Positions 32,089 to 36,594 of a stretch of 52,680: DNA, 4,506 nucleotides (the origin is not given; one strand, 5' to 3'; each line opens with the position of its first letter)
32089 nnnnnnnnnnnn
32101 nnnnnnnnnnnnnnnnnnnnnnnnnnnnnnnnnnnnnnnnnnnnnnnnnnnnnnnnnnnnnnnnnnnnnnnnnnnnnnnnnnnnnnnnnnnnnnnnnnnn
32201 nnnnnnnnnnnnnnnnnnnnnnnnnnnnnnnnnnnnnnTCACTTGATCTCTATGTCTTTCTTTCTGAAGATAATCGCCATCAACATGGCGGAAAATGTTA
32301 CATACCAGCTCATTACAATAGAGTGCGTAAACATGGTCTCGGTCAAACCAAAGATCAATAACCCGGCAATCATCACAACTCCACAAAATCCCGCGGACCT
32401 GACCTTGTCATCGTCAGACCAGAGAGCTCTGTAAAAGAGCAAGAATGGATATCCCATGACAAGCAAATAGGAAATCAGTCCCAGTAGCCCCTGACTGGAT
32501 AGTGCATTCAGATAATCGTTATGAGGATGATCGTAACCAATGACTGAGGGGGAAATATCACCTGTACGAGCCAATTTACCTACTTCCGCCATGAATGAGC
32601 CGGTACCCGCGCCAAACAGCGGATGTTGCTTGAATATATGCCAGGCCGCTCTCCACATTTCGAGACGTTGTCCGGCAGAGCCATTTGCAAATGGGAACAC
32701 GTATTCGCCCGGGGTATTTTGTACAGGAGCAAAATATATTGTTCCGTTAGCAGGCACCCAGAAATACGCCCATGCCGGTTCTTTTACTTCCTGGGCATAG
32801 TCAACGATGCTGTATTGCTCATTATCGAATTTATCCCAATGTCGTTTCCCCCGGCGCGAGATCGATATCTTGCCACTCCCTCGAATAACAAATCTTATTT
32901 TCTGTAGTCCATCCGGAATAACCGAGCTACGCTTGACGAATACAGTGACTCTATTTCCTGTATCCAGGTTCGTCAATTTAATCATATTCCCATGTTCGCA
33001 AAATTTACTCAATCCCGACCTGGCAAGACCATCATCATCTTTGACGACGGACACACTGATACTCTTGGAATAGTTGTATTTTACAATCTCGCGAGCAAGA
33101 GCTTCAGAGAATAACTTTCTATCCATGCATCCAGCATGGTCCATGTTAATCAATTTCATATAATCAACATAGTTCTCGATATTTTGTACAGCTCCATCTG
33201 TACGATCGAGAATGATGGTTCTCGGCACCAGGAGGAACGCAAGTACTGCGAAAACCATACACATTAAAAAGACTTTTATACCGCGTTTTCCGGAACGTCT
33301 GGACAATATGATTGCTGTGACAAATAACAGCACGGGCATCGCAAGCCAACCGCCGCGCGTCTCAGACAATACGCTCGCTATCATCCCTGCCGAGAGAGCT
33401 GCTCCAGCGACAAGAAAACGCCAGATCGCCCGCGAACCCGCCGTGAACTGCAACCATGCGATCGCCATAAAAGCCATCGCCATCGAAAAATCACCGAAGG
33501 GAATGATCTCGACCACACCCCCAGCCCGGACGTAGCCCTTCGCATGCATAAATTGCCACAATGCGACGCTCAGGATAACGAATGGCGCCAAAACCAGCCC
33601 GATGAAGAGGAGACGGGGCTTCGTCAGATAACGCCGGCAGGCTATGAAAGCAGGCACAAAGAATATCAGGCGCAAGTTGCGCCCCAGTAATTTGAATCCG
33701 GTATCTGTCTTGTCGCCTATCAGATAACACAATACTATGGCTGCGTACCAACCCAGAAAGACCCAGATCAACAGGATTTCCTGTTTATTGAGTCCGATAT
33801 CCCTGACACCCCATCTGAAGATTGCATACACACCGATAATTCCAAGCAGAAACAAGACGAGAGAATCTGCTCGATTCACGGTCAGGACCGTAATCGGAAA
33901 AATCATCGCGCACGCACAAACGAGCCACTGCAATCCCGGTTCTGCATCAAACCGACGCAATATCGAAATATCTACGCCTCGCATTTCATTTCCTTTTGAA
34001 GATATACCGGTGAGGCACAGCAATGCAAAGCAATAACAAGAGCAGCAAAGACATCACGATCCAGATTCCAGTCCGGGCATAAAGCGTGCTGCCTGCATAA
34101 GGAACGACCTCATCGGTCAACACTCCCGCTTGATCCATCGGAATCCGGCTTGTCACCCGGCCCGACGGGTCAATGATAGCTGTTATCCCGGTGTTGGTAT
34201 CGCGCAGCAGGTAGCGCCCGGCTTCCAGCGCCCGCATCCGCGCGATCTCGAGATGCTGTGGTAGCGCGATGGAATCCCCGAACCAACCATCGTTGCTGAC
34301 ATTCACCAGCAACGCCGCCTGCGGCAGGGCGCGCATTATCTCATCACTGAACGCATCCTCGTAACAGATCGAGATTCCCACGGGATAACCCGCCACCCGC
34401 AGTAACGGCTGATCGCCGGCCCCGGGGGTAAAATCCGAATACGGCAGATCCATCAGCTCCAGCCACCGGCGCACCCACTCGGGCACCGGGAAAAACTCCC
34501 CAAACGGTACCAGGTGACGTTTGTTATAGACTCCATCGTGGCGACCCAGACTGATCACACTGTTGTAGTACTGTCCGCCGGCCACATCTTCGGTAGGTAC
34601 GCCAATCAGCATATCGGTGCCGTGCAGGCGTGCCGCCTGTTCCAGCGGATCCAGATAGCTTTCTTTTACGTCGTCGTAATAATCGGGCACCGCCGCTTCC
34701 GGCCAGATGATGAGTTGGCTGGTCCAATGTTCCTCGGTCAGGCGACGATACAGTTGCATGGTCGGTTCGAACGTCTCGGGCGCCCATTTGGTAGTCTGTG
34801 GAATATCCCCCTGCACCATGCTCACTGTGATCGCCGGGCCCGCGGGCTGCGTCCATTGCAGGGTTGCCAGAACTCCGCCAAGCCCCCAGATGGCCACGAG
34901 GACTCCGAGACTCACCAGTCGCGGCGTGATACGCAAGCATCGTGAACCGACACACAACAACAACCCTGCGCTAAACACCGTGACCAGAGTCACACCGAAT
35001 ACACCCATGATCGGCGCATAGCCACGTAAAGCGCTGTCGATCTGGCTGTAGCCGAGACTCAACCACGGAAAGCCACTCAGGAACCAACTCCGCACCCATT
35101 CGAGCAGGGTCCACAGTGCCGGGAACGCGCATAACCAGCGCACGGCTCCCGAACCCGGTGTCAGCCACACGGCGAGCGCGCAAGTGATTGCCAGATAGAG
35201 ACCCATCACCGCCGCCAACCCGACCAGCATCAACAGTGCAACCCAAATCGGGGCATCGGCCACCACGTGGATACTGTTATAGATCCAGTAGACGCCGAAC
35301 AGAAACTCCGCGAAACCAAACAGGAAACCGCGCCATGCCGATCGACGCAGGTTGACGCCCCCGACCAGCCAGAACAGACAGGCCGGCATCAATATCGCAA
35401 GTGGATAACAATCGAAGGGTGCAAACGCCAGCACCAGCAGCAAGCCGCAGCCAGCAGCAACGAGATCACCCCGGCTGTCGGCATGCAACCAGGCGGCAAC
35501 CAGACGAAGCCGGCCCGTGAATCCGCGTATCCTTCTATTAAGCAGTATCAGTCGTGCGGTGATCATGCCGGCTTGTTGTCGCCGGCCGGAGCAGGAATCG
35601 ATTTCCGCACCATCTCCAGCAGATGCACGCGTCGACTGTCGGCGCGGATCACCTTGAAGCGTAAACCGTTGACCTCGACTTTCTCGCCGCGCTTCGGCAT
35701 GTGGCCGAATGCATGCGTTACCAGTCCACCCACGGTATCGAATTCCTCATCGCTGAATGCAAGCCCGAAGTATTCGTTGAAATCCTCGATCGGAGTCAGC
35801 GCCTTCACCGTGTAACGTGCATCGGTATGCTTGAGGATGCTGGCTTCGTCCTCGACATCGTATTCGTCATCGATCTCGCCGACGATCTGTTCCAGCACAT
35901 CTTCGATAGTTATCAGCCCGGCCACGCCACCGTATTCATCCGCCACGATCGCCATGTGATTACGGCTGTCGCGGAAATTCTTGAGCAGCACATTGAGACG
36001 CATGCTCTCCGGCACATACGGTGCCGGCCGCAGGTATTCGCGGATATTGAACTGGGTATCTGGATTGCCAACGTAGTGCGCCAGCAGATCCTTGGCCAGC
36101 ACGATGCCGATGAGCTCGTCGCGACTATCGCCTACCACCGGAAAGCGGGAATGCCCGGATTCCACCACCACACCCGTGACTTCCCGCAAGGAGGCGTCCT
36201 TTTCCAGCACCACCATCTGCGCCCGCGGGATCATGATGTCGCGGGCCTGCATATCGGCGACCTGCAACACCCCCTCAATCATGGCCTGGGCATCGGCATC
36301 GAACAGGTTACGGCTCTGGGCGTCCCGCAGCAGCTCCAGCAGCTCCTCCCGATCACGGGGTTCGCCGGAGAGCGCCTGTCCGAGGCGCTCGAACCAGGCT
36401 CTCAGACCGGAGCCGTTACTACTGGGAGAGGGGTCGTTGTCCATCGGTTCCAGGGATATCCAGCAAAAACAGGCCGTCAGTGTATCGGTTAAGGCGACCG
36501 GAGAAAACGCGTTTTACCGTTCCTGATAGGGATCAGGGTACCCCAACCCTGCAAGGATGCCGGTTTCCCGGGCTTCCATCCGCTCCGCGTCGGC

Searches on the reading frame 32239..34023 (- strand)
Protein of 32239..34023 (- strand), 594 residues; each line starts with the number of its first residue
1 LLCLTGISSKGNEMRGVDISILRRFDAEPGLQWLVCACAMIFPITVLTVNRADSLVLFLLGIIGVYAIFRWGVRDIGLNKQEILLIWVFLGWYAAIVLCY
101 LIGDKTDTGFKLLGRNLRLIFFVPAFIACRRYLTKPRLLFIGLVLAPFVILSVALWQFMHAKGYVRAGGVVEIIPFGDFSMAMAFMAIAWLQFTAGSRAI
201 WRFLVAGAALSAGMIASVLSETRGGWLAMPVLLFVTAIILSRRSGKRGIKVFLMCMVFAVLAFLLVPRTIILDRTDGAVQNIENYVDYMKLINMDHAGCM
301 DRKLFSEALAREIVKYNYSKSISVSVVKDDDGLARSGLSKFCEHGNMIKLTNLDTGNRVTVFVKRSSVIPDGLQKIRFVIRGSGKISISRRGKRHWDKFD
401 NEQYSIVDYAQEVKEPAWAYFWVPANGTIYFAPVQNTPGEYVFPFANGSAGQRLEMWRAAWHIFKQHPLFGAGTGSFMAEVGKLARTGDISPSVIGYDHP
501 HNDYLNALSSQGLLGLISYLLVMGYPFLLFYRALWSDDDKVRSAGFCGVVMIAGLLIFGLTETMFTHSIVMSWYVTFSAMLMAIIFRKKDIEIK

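Call 9: search_protein_families(library=pfam, proteins=[window:32239-34023:-], max_evalue=0.001)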
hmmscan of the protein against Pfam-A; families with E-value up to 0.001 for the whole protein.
window:32239-34023:- (594 aa): 1 family
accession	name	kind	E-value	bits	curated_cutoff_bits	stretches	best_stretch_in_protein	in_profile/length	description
PF04932.20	Wzy_C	-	3.8e-17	62.9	31.7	2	446-520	77-149/149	O-Antigen ligase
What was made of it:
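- On Wzx flippase / Wzy polymerase / WaaL ligase: A separate Wzy_C protein exists at 32239-34023 (call 9).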

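Call 67: search_protein_families(library=ncbifam, proteins=[window:32239-34023:-], max_evalue=0.00001)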
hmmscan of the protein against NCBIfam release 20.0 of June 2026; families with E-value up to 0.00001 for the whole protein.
window:32239-34023:- (594 aa): 0 families

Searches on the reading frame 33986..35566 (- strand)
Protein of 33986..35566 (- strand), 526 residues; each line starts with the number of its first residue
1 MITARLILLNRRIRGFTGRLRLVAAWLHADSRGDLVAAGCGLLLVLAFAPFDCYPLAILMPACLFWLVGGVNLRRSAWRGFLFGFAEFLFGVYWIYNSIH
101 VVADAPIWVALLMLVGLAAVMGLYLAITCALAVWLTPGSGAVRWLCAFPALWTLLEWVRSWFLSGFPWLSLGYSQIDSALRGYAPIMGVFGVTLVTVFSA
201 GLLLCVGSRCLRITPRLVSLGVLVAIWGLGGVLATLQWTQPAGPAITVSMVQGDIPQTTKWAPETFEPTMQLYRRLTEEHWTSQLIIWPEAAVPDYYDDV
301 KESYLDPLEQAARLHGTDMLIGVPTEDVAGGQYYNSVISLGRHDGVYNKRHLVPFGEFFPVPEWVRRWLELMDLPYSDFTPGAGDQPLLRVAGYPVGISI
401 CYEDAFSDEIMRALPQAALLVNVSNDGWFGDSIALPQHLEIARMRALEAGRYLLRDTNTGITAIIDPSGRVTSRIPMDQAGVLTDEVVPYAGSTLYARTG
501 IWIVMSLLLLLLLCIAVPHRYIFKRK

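Call 9: search_protein_families(library=pfam, proteins=[window:33986-35566:-], max_evalue=0.001)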
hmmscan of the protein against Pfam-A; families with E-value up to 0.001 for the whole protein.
window:33986-35566:- (526 aa): 2 families
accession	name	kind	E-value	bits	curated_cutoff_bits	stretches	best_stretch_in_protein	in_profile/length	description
PF20154.4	LNT_N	-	3e-37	128.7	27.1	1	41-202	2-159/159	Apolipoprotein N-acyltransferase N-terminal domain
PF00795.27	CN_hydrolase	-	2.1e-30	106.4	23.2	1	248-487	2-246/256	Carbon-nitrogen hydrolase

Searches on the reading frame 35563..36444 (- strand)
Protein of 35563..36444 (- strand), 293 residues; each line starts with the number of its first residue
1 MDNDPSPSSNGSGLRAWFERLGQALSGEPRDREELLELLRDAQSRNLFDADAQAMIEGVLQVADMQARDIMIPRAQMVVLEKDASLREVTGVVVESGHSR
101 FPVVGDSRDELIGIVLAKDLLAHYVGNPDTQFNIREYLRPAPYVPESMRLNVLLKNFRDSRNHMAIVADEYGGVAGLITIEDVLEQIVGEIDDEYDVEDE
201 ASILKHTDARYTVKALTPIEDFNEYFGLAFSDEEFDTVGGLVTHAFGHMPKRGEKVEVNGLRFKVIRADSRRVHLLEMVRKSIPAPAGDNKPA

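Call 9: search_protein_families(library=pfam, proteins=[window:35563-36444:-], max_evalue=0.001)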
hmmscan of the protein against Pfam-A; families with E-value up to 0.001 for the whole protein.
window:35563-36444:- (293 aa): 3 families
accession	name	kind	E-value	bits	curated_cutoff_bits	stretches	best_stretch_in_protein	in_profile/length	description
PF03471.22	CorC_HlyC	-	2.5e-23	82.3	27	1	207-280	4-79/81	Transporter associated domain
PF21917.1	NMB0537_N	-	3.7e-19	68.5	23.9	1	27-62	1-36/36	N-terminal region of NMB0537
PF00571.33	CBS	-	2.2e-17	63.5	24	2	68-124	2-55/57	CBS domain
